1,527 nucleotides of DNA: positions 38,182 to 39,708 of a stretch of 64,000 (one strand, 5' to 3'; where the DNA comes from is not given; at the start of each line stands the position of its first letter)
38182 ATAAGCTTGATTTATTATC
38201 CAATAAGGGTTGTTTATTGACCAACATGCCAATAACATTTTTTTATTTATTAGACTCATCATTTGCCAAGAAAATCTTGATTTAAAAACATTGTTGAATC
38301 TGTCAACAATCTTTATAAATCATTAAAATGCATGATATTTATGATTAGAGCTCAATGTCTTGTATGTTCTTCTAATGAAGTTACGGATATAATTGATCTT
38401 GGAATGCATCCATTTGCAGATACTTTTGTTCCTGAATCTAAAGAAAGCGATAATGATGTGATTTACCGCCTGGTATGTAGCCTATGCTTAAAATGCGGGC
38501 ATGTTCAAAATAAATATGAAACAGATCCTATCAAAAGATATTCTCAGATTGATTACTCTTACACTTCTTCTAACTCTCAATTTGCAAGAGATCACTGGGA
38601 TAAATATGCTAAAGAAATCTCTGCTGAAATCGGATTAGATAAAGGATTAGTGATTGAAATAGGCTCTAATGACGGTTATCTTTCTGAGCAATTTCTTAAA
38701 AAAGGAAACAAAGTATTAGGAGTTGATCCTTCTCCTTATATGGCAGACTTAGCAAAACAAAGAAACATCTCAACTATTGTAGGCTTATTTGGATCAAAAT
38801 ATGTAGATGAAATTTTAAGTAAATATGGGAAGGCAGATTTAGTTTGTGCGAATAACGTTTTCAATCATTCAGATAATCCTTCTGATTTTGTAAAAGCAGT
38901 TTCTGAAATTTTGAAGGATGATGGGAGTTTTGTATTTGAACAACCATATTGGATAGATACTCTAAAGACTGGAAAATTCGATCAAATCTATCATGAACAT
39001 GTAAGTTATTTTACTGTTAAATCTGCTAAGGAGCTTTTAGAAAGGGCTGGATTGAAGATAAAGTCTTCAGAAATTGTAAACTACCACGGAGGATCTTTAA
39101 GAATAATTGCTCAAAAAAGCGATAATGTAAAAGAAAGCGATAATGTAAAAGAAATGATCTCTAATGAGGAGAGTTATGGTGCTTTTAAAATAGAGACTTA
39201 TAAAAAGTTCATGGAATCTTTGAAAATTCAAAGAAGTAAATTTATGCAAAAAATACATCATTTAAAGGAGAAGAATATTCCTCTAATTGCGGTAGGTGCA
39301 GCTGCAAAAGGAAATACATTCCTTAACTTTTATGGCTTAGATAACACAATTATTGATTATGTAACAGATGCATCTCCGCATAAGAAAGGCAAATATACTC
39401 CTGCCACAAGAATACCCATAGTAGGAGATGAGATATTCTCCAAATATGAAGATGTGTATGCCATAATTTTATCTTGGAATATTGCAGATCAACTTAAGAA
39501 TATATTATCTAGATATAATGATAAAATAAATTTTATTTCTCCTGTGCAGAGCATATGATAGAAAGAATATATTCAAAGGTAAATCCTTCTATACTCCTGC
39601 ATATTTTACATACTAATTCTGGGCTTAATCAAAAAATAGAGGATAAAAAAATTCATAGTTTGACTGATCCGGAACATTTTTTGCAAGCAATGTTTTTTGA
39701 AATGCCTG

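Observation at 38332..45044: Two paralogous zinc-ribbon NDP-hexose C-methyltransferase-family genes in an archaeal glycan locus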

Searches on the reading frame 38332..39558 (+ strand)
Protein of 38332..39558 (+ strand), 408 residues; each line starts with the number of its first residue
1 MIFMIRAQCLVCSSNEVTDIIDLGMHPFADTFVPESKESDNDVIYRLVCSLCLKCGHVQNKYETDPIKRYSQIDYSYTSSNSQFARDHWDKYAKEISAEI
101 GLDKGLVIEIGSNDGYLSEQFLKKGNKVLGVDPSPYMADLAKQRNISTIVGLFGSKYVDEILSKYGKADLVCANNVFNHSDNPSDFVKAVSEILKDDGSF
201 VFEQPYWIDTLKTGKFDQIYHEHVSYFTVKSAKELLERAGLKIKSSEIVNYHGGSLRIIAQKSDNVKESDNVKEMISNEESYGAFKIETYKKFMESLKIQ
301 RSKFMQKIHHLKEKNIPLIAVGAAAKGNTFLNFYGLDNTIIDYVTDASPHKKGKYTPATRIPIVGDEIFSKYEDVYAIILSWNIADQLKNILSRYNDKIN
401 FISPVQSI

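Call 5: search_protein_families(library=pfam, proteins=[window:38332-39558:+], max_evalue=0.01)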
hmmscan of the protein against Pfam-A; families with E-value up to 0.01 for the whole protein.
window:38332-39558:+ (408 aa): 9 families
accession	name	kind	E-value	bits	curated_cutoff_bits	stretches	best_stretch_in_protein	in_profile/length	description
PF08484.17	Methyltransf_14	-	1.1e-37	129.7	23.5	1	251-404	2-158/160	C-methyltransferase C-terminal domain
PF13489.12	Methyltransf_23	-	2.4e-20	73.4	27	1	97-244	17-162/164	Methyltransferase domain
PF08242.18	Methyltransf_12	-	2.1e-12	48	30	1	108-199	1-97/98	Methyltransferase domain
PF08241.18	Methyltransf_11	-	2.4e-12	47.8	21.2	1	109-202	2-95/95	Methyltransferase domain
PF08421.16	Methyltransf_13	-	7.1e-12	45.8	31.3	1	9-66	1-58/62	Putative zinc binding domain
PF13649.12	Methyltransf_25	-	5.2e-09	37.1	27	1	107-198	1-97/97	Methyltransferase domain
PF13847.12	Methyltransf_31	-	4.9e-06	26.7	27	1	107-221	7-124/145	Methyltransferase domain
PF08003.17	Methyltransf_9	-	0.0039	16.6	23.8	1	88-204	103-219/315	Protein of unknown function (DUF1698)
PF01090.25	Ribosomal_S19e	-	0.0089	16.2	29.4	0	183-232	7-54/137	Ribosomal protein S19e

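Call 13: search_protein_families(library=ncbifam, proteins=[window:38332-39558:+], max_evalue=0.001)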
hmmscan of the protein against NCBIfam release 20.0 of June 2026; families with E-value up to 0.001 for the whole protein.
window:38332-39558:+ (408 aa): 8 families
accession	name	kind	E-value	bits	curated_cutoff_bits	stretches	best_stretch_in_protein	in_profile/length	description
TIGR01983.1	UbiG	equivalog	1.8e-09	37.3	102.95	1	100-202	46-151/228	bifunctional 2-polyprenyl-6-hydroxyphenol methylase/3-demethylubiquinol 3-O-methyltransferase UbiG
NF043040.1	corrin_prot_MT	hypoth_equivalog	3.4e-06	26.6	180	1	85-147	23-85/216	corrinoid protein-associated methyltransferase CpaM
TIGR00452.1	TIGR00452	equivalog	5.6e-06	25.4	275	1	89-204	106-221/316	tRNA 5-methoxyuridine(34)/uridine 5-oxyacetic acid(34) synthase CmoB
TIGR02072.1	BioC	equivalog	9.2e-06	25.6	184.95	1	106-238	37-169/244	malonyl-ACP O-methyltransferase BioC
TIGR00537.1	hemK_rel_arch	hypoth_equivalog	2e-05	24.4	87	1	106-161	22-79/179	HemK2/MTQ2 family protein methyltransferase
TIGR04345.1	ovoA_Cterm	equivalog_domain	0.0001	21.9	170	1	164-216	131-183/242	putative 4-mercaptohistidine N1-methyltransferase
NF011650.0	PRK15068.1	equivalog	0.00012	21.1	209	1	96-204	114-227/324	tRNA 5-methoxyuridine(34)/uridine 5-oxyacetic acid(34) synthase CmoB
NF041675.1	sarc_dimgly_tmase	equivalog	0.00094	19.2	550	0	142-222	110-189/278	sarcosine/dimethylglycine N-methyltransferase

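Call 14: search_solved_structures(query=window:38332-39558:+, max_evalue=0.001, show_alignments=2)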
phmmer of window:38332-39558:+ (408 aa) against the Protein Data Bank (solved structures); distinct sequences matched with E-value up to 0.001: 11.
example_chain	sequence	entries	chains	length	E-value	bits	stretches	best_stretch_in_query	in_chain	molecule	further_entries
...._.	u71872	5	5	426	1.3e-54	188.9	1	8-388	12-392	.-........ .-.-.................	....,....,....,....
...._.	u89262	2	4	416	6.6e-51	176.8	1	7-388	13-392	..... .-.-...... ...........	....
5t6b_A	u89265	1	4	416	1e-49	172.9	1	7-388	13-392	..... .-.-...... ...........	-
3ndi_A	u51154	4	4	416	3.4e-48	167.8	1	8-388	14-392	Methyltransferase | TcaB9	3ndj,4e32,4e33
4e2y_A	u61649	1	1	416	9e-48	166.5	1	8-388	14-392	TcaB9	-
4e31_A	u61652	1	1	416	1.1e-47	166.2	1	8-388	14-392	TcaB9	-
4e2x_A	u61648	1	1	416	1.2e-47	166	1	8-388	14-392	TcaB9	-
4e2w_A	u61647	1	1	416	2.8e-47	164.8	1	8-388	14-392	TcaB9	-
4e2z_A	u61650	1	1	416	3.2e-47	164.6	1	8-388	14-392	TcaB9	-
4e30_A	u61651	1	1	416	7.4e-47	163.5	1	8-388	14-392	TcaB9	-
8ip8_ra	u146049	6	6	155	0.00076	21.9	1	181-246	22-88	40S ribosomal protein eS19 | 40S ribosomal protein S19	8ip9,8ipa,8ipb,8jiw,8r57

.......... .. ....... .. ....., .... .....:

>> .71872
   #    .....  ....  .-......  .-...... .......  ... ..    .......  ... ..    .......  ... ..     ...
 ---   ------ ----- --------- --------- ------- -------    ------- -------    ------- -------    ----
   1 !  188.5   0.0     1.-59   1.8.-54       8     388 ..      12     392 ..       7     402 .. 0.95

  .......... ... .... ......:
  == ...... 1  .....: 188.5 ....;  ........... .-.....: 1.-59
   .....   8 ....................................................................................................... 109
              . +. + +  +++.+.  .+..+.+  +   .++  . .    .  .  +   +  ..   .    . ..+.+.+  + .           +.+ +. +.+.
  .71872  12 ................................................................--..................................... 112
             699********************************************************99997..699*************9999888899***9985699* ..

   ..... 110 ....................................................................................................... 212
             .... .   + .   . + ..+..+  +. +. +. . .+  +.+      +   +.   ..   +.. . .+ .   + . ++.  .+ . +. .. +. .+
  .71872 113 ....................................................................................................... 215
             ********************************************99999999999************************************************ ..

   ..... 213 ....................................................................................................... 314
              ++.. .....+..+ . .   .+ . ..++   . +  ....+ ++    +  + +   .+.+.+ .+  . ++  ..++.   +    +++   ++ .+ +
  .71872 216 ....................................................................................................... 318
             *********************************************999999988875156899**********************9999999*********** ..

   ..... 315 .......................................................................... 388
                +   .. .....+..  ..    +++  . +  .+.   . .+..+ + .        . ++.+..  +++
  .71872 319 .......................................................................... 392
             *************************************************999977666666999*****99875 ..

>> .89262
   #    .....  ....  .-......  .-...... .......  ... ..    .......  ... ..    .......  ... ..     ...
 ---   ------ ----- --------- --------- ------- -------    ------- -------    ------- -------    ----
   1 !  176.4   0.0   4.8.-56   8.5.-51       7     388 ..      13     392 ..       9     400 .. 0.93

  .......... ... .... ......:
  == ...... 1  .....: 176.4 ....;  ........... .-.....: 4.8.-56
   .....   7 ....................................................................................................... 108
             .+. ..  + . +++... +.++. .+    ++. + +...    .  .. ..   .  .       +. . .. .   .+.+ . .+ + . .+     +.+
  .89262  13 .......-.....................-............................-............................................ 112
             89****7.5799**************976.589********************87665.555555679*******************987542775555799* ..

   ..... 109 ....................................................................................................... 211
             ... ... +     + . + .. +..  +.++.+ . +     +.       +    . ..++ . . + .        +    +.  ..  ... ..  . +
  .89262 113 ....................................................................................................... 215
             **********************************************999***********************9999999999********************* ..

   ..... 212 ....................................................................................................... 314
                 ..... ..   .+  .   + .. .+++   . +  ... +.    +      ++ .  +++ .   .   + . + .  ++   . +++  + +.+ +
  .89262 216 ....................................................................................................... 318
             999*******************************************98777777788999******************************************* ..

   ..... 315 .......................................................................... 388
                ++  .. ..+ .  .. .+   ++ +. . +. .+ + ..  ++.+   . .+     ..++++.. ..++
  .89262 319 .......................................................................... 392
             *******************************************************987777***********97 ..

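Call 17: find_encoding_contigs(protein=window:38332-39558:+, flank=10000, max_places=6)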
Protein window:38332-39558:+ (408 aa): no gene with exactly this product is on record in the collection.

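Call 18: find_related_loci(query=window:38332-39558:+, collection=genome_contigs, flank=10000)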
Query window:38332-39558:+ (408 aa) in genome_contigs; peptide patterns used: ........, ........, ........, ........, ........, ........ (x = any residue, [..] = any of these).
100 stretches matched a pattern; 54 encode a relative of the query (tblastn E <= 1e-3); 54 distinct loci.
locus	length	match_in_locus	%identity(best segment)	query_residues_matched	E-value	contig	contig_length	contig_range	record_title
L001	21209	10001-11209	65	4-404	0e+0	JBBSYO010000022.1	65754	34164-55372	MAG: Nanoarchaeota archaeon isolate H52-bin126_1 H52_bin126_1_000000000022, whole genome shotgun sequence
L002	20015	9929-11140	66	2-407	0e+0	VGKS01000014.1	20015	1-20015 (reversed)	MAG: Candidatus Pacearchaeota archaeon isolate M_DeepCast_50m_m2_169 M_DeepCast_50m_m2_169_Ga0194121_10004570, whole gen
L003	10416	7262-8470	64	4-404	0e+0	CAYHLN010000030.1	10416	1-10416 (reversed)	MAG TPA_asm: Candidatus Woesearchaeota archaeon isolate ERP119705_co13_477 genome assembly, contig: NODE_8020_length_104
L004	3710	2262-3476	64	4-407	0e+0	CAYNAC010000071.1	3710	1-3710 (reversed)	MAG TPA_asm: Candidatus Woesearchaeota archaeon isolate binchicken_co105_174 genome assembly, contig: NODE_35358_length_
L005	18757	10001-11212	67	3-404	0e+0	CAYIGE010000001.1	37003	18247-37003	MAG TPA_asm: Candidatus Woesearchaeota archaeon isolate ERP119705_co1_995 genome assembly, contig: NODE_996_length_37003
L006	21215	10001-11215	64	2-404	0e+0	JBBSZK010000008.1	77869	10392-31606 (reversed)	MAG: Nanoarchaeota archaeon isolate H43-bin084_1 H43_bin084_1_000000000008, whole genome shotgun sequence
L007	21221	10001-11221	64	2-406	1e-180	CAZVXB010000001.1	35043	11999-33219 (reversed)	MAG TPA_asm: Candidatus Woesearchaeota archaeon isolate SRP342105_co2_146 genome assembly, contig: NODE_1210_length_3504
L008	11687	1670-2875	63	4-403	3e-176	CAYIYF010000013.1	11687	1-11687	MAG TPA_asm: Candidatus Woesearchaeota archaeon isolate ERP119705_co6_818 genome assembly, contig: NODE_7156_length_1168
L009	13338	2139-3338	67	4-404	3e-173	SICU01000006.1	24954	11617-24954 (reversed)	MAG: Candidatus Pacearchaeota archaeon isolate Baikal-deep-G140 BACOMB-DPANN-C19, whole genome shotgun sequence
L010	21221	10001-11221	59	2-404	5e-168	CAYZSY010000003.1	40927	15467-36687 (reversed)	MAG TPA_asm: Candidatus Woesearchaeota archaeon isolate SRP050083_co3_204 genome assembly, contig: NODE_606_length_40927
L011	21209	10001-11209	63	4-404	4e-166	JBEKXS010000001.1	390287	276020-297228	MAG: Candidatus Pacearchaeota archaeon isolate SPRUCE 657 SPRUCE_657_1, whole genome shotgun sequence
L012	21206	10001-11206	61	4-403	2e-162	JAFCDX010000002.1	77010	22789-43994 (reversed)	Candidatus Woesearchaeota archaeon isolate Meg22_1012_Bin_171 Meg22_1012_Bin_171_scaffold_367, whole genome shotgun sequ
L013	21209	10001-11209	58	4-404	1e-160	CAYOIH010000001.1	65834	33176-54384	MAG TPA_asm: uncultured Candidatus Saccharibacteria bacterium isolate SRP178699_co1_594 genome assembly, contig: NODE_33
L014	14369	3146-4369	57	4-408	4e-160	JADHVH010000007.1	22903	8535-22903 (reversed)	MAG: Candidatus Pacearchaeota archaeon isolate BS150m-G67 BS-150m-C1891, whole genome shotgun sequence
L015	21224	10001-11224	57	1-404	2e-159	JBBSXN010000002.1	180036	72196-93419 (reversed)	MAG: Nanoarchaeota archaeon isolate H43-bin083_1 H43_bin083_1_000000000002, whole genome shotgun sequence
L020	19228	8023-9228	57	4-403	3e-152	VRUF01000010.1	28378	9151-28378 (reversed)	MAG: Planctomycetota bacterium isolate MohnsGC08_bin174 NODE_26_length_28378_cov_7.748136, whole genome shotgun sequence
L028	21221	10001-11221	49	4-404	2e-134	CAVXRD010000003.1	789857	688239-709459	MAG: uncultured Verrucomicrobiae bacterium isolate MFD09671.bin.1.3 genome assembly, contig: contig_57481, whole genome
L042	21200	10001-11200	42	3-402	2e-101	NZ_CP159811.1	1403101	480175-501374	Candidatus Pelagibacter sp. Uisw_137 chromosome, complete genome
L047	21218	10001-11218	40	2-404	2e-95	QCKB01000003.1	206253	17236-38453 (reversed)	Prochlorococcus sp. AG-409-J16 Ga0171889_103, whole genome shotgun sequence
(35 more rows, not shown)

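Call 30: search_protein_families(library=pfam, proteins=[L042:11212-11616:+, L042:11613-12167:+, L042:13190-14416:+, L028:8506-9555:+, L028:11631-12533:+, L011:11255-11725:+, L002:8727-9902:+, L047:11327-11734:+, L047:11731-12603:+, L020:9688-10254:+], max_evalue=0.001)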
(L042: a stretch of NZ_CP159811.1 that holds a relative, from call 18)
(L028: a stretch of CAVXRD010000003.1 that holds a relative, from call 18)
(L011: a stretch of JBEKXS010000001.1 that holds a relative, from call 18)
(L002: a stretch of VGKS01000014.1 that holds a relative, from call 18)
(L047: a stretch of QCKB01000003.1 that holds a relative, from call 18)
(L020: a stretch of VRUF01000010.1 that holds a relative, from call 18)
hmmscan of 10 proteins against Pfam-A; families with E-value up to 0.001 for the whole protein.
L042:11212-11616:+ (134 aa): 3 families
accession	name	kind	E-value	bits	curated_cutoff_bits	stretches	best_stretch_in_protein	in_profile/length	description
PF14667.12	Polysacc_synt_C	-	1.4e-09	38.5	28.7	1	17-102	1-88/111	Polysaccharide biosynthesis C-terminal domain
PF07883.17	Cupin_2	-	0.0006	19.9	27.2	0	42-104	6-61/70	Cupin domain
PF05523.17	FdtA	-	0.00096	19.4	23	0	14-76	8-75/131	WxcM-like, C-terminal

L042:11613-12167:+ (184 aa): 4 families
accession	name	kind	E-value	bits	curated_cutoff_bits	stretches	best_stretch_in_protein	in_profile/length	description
PF00106.31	adh_short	-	2.1e-15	57.1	26.6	1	44-160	70-191/195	short chain dehydrogenase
PF13561.12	adh_short_C2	-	4.8e-12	46.4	27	1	54-172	72-197/236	Enoyl-(Acyl carrier protein) reductase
PF04321.23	RmlD_sub_bind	-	1.6e-08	34.4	27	1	3-61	2-59/287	RmlD substrate binding domain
PF01370.27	Epimerase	-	7.5e-07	29.2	20.9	1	4-107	1-117/240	NAD dependent epimerase/dehydratase family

L042:13190-14416:+ (408 aa): 2 families
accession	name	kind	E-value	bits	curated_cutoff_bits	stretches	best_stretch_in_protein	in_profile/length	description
PF00534.26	Glycos_transf_1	-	1.2e-19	71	26.4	1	229-388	11-171/172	Glycosyl transferases group 1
PF13692.12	Glyco_trans_1_4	-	2.3e-13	51.1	27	1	236-371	4-139/142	Glycosyl transferases group 1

L028:8506-9555:+ (349 aa): 1 family
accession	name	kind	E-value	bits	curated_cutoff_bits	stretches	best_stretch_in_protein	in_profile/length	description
PF00852.26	Glyco_transf_10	-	1.1e-12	48.4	23.9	1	230-311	47-132/182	Glycosyltransferase family 10 (fucosyltransferase) C-term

L028:11631-12533:+ (300 aa): 4 families
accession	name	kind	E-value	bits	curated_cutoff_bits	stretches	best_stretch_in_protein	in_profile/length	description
PF01370.27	Epimerase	-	3e-38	132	20.9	1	5-212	2-222/240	NAD dependent epimerase/dehydratase family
PF16363.11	GDP_Man_Dehyd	-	1.1e-16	61.7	27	1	36-254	59-281/332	GDP-mannose 4,6 dehydratase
PF01073.25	3Beta_HSD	-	1.4e-05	24.8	22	0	5-66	1-57/280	3-beta hydroxysteroid dehydrogenase/isomerase family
PF04321.23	RmlD_sub_bind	-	0.00033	20.2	27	1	3-62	2-60/287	RmlD substrate binding domain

L011:11255-11725:+ (156 aa): 1 family
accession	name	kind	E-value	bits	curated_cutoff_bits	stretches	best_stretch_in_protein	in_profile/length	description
PF14667.12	Polysacc_synt_C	-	6.9e-09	36.3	28.7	1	17-109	1-94/111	Polysaccharide biosynthesis C-terminal domain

L002:8727-9902:+ (391 aa): 2 families
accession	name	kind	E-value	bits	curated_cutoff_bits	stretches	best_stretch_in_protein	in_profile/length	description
PF00534.26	Glycos_transf_1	-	1.4e-13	51.1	26.4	1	200-311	27-144/172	Glycosyl transferases group 1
PF13692.12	Glyco_trans_1_4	-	3.6e-12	47.2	27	1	185-311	3-128/142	Glycosyl transferases group 1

L047:11327-11734:+ (135 aa): 1 family
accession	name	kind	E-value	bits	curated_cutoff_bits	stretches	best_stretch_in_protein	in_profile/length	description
PF14667.12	Polysacc_synt_C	-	5e-08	33.5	28.7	1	11-104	2-95/111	Polysaccharide biosynthesis C-terminal domain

L047:11731-12603:+ (290 aa): 2 families
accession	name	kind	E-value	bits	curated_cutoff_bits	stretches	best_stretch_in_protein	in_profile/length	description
PF01370.27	Epimerase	-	1.2e-28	100.6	20.9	1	3-213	1-223/240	NAD dependent epimerase/dehydratase family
PF16363.11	GDP_Man_Dehyd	-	1.2e-07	32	27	1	38-243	61-266/332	GDP-mannose 4,6 dehydratase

L020:9688-10254:+ (188 aa): 5 families
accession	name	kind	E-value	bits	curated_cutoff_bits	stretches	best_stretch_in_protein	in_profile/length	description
PF08241.18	Methyltransf_11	-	7.8e-10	39.7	21.2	1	32-80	48-93/95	Methyltransferase domain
PF13649.12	Methyltransf_25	-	6e-09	36.9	27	1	32-78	52-97/97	Methyltransferase domain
PF08242.18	Methyltransf_12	-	0.00012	23.1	30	1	35-80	53-98/98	Methyltransferase domain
PF05148.21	Methyltransf_8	-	0.00032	21.1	27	1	22-81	100-155/219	Hypothetical methyltransferase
PF01209.24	Ubie_methyltran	-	0.00042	20.2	20.1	1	41-152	112-220/233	ubiE/COQ5 methyltransferase family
